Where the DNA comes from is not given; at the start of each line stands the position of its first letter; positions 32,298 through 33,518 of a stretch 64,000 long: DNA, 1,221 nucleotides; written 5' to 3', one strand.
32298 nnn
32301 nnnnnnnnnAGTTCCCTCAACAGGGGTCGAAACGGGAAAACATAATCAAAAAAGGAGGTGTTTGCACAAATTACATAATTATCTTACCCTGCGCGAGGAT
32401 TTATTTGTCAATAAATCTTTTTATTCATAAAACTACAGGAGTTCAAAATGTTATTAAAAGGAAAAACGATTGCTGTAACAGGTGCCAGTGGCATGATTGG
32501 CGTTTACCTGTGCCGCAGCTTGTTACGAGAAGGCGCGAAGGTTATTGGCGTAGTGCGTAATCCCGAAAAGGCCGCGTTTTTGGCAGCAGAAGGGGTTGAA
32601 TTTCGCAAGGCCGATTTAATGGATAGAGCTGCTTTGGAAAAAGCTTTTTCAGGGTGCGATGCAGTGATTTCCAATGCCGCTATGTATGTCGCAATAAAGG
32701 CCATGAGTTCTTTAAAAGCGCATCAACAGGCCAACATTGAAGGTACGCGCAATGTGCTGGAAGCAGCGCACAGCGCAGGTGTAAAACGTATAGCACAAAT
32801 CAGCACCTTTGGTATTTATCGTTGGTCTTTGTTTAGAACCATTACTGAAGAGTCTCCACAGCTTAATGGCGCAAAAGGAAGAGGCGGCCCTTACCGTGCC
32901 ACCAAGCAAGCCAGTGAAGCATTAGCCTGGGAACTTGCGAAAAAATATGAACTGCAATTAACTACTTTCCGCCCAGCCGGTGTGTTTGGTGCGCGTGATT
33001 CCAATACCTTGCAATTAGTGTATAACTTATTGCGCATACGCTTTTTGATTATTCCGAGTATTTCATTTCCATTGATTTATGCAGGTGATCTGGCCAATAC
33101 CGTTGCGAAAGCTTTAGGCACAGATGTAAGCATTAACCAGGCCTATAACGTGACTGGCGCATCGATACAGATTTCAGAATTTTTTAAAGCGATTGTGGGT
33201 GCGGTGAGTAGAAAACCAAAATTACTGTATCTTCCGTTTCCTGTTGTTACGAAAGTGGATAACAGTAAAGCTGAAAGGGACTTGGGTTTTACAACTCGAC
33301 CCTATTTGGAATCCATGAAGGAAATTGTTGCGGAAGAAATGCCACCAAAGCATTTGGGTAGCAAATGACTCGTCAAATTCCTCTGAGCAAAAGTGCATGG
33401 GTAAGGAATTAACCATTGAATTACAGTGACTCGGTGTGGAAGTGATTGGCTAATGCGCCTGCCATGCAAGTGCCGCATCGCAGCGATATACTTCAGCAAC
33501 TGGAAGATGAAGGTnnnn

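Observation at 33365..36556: A second purT copy has been gutted: its 5' and 3' remnants flank the AT-rich FG-GAP gene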

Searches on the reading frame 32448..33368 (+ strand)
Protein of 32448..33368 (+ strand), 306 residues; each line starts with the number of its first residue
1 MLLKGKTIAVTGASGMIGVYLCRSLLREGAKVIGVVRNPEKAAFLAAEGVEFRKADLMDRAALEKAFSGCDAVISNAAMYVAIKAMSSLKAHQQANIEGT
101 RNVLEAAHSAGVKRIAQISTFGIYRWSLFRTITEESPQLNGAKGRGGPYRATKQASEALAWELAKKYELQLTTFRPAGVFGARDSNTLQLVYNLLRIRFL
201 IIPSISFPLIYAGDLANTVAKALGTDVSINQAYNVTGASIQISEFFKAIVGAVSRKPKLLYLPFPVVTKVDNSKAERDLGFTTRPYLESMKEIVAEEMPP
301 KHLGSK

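Call 6: search_protein_families(library=pfam, proteins=[window:32448-33368:+])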
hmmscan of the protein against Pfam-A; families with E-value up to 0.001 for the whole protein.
window:32448-33368:+ (306 aa): 10 families
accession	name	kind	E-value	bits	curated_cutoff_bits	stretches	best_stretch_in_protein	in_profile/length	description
PF01370.27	Epimerase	-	6.3e-35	121.2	20.9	1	8-235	1-239/240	NAD dependent epimerase/dehydratase family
PF13460.12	NAD_binding_10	-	1.1e-24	87.8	27.2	1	12-178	1-145/184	NAD(P)H-binding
PF01073.25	3Beta_HSD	-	8.4e-21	74.7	22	1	9-217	1-223/280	3-beta hydroxysteroid dehydrogenase/isomerase family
PF05368.20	NmrA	-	1.8e-16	61.1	27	1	6-115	3-102/298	NmrA-like family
PF07993.18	NAD_binding_4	-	2.2e-16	60.2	20.1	1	60-187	79-213/258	Male sterility protein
PF16363.11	GDP_Man_Dehyd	-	2.7e-16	60.4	27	1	10-175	2-179/332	GDP-mannose 4,6 dehydratase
PF04321.23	RmlD_sub_bind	-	7.3e-12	45.4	27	1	7-196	2-168/287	RmlD substrate binding domain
PF02719.21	Polysacc_synt_2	-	3e-10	40.2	20.2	1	8-120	1-128/293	Polysaccharide biosynthesis protein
PF00106.31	adh_short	-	1e-08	35.3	26.6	1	6-84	1-88/195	short chain dehydrogenase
PF02254.24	TrkA_N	-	3.7e-05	24.4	23.8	1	14-78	6-71/116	TrkA-N domain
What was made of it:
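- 32448..33368 (+): SDR/epimerase-family gene whose TGA overlaps the remnant's ATG. Pfam Epimerase at 6.3e-35 (call 6).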

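Call 7: find_encoding_contigs(protein=window:32448-33368:+, flank=10000, max_places=10)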
Protein window:32448-33368:+ (306 aa): no gene with exactly this product is on record in the collection.

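Call 9: find_homologous_proteins(query=window:32448-33368:+, max_evalue=1e-30)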
Query window:32448-33368:+ (306 aa): 245 proteins with E <= 1e-30 among 3476 candidates; the best 120 are listed.
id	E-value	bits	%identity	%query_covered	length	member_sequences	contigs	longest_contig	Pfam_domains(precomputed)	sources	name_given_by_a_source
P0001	3.3e-194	662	100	100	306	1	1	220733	PF04321.24,PF16363.12,PF02719.22,PF05368.20,PF01073.26,PF07993.19,PF13460.13,PF00106.32,PF01370.28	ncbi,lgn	-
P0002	1.0e-162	558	83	99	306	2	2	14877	PF04321.24,PF16363.12,PF02719.22,PF05368.20,PF01073.26,PF07993.19,PF13460.13,PF00106.32,PF01370.28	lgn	-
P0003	5.0e-146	503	77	99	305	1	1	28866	PF04321.24,PF16363.12,PF02719.22,PF05368.20,PF01073.26,PF07993.19,PF13460.13,PF00106.32,PF01370.28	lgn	-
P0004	1.1e-129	450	65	99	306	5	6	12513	PF04321.24,PF16363.12,PF02719.22,PF05368.20,PF01073.26,PF07993.19,PF13460.13,PF00106.32,PF01370.28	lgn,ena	-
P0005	2.8e-129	449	68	99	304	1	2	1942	PF04321.24,PF16363.12,PF02719.22,PF05368.20,PF01073.26,PF07993.19,PF13460.13,PF00106.32,PF01370.28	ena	-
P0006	3.7e-127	442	66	98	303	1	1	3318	PF04321.24,PF16363.12,PF02719.22,PF05368.20,PF01073.26,PF07993.19,PF13460.13,PF00106.32,PF01370.28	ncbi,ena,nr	ncbi:MAG TPA: SDR family NAD(P)-dependent oxidoreductase [Dongiaceae bacterium]|nr:SDR family NAD(P)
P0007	2.2e-126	439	64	99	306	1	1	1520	PF04321.24,PF16363.12,PF02719.22,PF05368.20,PF01073.26,PF07993.19,PF13460.13,PF00106.32,PF01370.28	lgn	-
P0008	1.1e-125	437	64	99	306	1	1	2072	PF04321.24,PF16363.12,PF02719.22,PF05368.20,PF01073.26,PF07993.19,PF13460.13,PF00106.32,PF01370.28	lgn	-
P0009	7.8e-124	431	63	99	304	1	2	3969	PF04321.24,PF16363.12,PF02719.22,PF05368.20,PF01073.26,PF07993.19,PF13460.13,PF00106.32,PF01370.28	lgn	-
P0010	9.1e-124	430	63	99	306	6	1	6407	PF04321.24,PF16363.12,PF02719.22,PF05368.20,PF01073.26,PF07993.19,PF13460.13,PF00106.32,PF01370.28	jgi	jgi:nucleoside-diphosphate-sugar epimerase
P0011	1.3e-123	430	64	99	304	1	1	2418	PF04321.24,PF16363.12,PF02719.22,PF05368.20,PF01073.26,PF07993.19,PF13460.13,PF00106.32,PF01370.28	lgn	-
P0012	1.5e-123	430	63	99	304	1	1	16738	PF04321.24,PF16363.12,PF02719.22,PF05368.20,PF01073.26,PF07993.19,PF13460.13,PF00106.32,PF01370.28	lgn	-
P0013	1.5e-123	430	64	97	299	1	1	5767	PF04321.24,PF16363.12,PF02719.22,PF05368.20,PF01073.26,PF07993.19,PF13460.13,PF00106.32,PF01370.28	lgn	-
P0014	2.0e-123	429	63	99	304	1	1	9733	PF04321.24,PF16363.12,PF02719.22,PF05368.20,PF01073.26,PF07993.19,PF13460.13,PF00106.32,PF01370.28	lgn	-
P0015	2.8e-123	429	63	99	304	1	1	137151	PF04321.24,PF16363.12,PF02719.22,PF05368.20,PF01073.26,PF07993.19,PF13460.13,PF00106.32,PF01370.28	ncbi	ncbi:MAG: NAD(P)-dependent oxidoreductase [Gammaproteobacteria bacterium]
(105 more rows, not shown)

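Call 10: find_encoding_contigs(protein=P0001, flank=10000, max_places=6)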
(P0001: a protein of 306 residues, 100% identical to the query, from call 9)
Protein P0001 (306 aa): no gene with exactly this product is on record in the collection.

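Call 11: find_encoding_contigs(protein=P0002, flank=10000, max_places=6)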
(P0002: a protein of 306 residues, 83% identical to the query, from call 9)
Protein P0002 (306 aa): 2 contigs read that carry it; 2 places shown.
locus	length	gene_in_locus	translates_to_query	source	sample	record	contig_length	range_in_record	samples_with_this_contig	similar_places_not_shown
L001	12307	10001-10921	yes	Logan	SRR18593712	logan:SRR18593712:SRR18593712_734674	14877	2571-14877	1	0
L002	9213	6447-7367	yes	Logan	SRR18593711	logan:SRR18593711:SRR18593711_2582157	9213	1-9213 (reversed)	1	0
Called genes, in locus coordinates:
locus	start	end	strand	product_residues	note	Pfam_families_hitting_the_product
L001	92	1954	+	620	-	PF11412:DsbD_N, PF02683:DsbD_TM, PF00085:Thioredoxin (weak), PF13098:Thioredoxin_2, PF13899:Thioredoxin_7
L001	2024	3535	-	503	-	PF02127:Peptidase_M18, PF05343:Peptidase_M42 (faint)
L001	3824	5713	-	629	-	PF02837:Glyco_hydro_2_N, PF00703:Glyco_hydro_2 (weak), PF02836:Glyco_hydro_2_C (weak)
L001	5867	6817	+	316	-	PF00355:Rieske, PF13806:Rieske_2, PF19112:VanA_C (faint)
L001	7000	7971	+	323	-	PF04463:2-thiour_desulf, PF08349:DUF1722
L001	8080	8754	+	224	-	PF01209:Ubie_methyltran, PF13489:Methyltransf_23, PF00891:Methyltransf_2, PF05148:Methyltransf_8 (weak), PF13847:Methyltransf_31, PF08241:Methyltransf_11, PF08242:Methyltransf_12, PF13649:Methyltransf_25, +2 more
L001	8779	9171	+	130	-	-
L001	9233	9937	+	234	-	PF01852:START, PF03364:Polyketide_cyc (faint)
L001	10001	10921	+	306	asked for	PF01073:3Beta_HSD, PF01370:Epimerase, PF02719:Polysacc_synt_2, PF04321:RmlD_sub_bind, PF05368:NmrA, PF16363:GDP_Man_Dehyd, PF13460:NAD_binding_10, PF07993:NAD_binding_4, +1 more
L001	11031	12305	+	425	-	?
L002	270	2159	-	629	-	PF02837:Glyco_hydro_2_N, PF00703:Glyco_hydro_2 (weak), PF02836:Glyco_hydro_2_C (weak)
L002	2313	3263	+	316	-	PF00355:Rieske, PF13806:Rieske_2, PF19112:VanA_C (faint)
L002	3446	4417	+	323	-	PF04463:2-thiour_desulf, PF08349:DUF1722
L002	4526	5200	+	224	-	PF01209:Ubie_methyltran, PF13489:Methyltransf_23, PF00891:Methyltransf_2, PF05148:Methyltransf_8 (weak), PF13847:Methyltransf_31, PF08241:Methyltransf_11, PF08242:Methyltransf_12, PF13649:Methyltransf_25, +2 more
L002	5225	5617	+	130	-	-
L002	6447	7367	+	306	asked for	PF01073:3Beta_HSD, PF01370:Epimerase, PF02719:Polysacc_synt_2, PF04321:RmlD_sub_bind, PF05368:NmrA, PF16363:GDP_Man_Dehyd, PF13460:NAD_binding_10, PF07993:NAD_binding_4, +1 more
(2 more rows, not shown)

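Call 12: find_encoding_contigs(protein=P0003, flank=10000, max_places=6)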
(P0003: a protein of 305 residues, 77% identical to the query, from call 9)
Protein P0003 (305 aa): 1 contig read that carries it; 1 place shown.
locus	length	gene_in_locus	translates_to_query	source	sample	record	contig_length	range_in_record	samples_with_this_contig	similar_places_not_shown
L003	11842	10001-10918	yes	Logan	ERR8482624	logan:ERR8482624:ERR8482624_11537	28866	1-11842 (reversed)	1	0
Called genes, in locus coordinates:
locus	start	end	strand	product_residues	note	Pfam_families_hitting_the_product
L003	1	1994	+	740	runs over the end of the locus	PF13091:PLDc_2, PF00614:PLDc (faint), PF13091:PLDc_2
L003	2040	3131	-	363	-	PF02163:Peptidase_M50, PF00571:CBS (weak)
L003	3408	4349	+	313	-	PF00226:DnaJ, PF01556:DnaJ_C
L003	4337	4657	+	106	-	PF13591:MerR_2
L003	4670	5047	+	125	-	PF11964:SpoIIAA-like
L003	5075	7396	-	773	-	PF01244:Peptidase_M19 (faint)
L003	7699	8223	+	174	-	-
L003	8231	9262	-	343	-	PF01522:Polysacc_deac_1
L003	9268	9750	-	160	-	PF13650:Asp_protease_2, PF13975:gag-asp_proteas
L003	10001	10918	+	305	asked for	PF00106:adh_short, PF01073:3Beta_HSD, PF01370:Epimerase, PF02719:Polysacc_synt_2, PF04321:RmlD_sub_bind, PF05368:NmrA, PF16363:GDP_Man_Dehyd, PF13460:NAD_binding_10, +1 more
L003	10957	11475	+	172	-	PF09351:DUF1993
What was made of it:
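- The DNA between the copies (P450, SDR) has relatives in unrelated contexts, which suggests acquisition (calls 11, 12).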

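Call 27: search_protein_families(library=ncbifam, proteins=[window:32448-33368:+])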
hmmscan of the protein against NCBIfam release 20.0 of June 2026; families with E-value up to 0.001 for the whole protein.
window:32448-33368:+ (306 aa): 73 families (the best 25 are shown)
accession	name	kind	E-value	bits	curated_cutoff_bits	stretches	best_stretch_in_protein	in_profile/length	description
TIGR03466.1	HpnA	hypoth_equivalog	1.3e-27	96.6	367.65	1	8-264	3-257/327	hopanoid-associated sugar epimerase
NF042422.1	oxyalk_red_OleD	equivalog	1.6e-22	80.3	580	1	8-188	3-177/329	2-alkyl-3-oxoalkanoate reductase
TIGR04180.1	EDH_00030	hypoth_equivalog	4e-22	78.6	475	1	9-186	2-182/297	NAD-dependent 4,6-dehydratase LegB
NF042423.1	oxyalk_red_Shew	equivalog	7.4e-18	64.7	580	1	6-186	9-181/331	2-alkyl-3-oxoalkanoate reductase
NF052578.1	StrlDmthSdmBMthl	equivalog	2.3e-17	63.7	600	1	7-185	2-175/328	sterol demethylase protein SdmB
TIGR01746.1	Thioester-redct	subfamily_domain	3.1e-17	62.9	213.35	1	67-249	86-277/371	thioester reductase domain-containing protein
TIGR01179.1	galE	equivalog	2.4e-15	56.2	262.3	1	8-188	2-185/332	UDP-glucose 4-epimerase GalE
NF004520.0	PRK05865.1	equivalog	1.2e-13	49.8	1509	1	8-193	3-142/854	sugar epimerase family protein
NF038078.1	NRPS_MxcG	equivalog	1.9e-11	42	2300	1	6-246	1083-1348/1442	myxochelin non-ribosomal peptide synthetase MxcG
TIGR01777.1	yfcH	hypoth_equivalog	2.4e-11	43.8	207.35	1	8-267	1-254/292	TIGR01777 family oxidoreductase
TIGR01181.1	dTDP_gluc_dehyt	equivalog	3.1e-11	42.9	365.1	1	8-182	2-184/321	dTDP-glucose 4,6-dehydratase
NF050030.1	thlkprotThyD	equivalog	1.3e-10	40.9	400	1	8-260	3-256/305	thylakoid membrane protein ThyD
NF058621.1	DiazavRedAvaA7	equivalog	3.2e-10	40.1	400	1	8-117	3-111/304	3-diazoavenalumate denitrifying reductase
NF005539.0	PRK07201.1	equivalog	6.2e-10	38.4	549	1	10-183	5-181/657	SDR family oxidoreductase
TIGR01214.1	rmlD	equivalog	2.6e-08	33.3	224.05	1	7-237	1-209/285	dTDP-4-dehydrorhamnose reductase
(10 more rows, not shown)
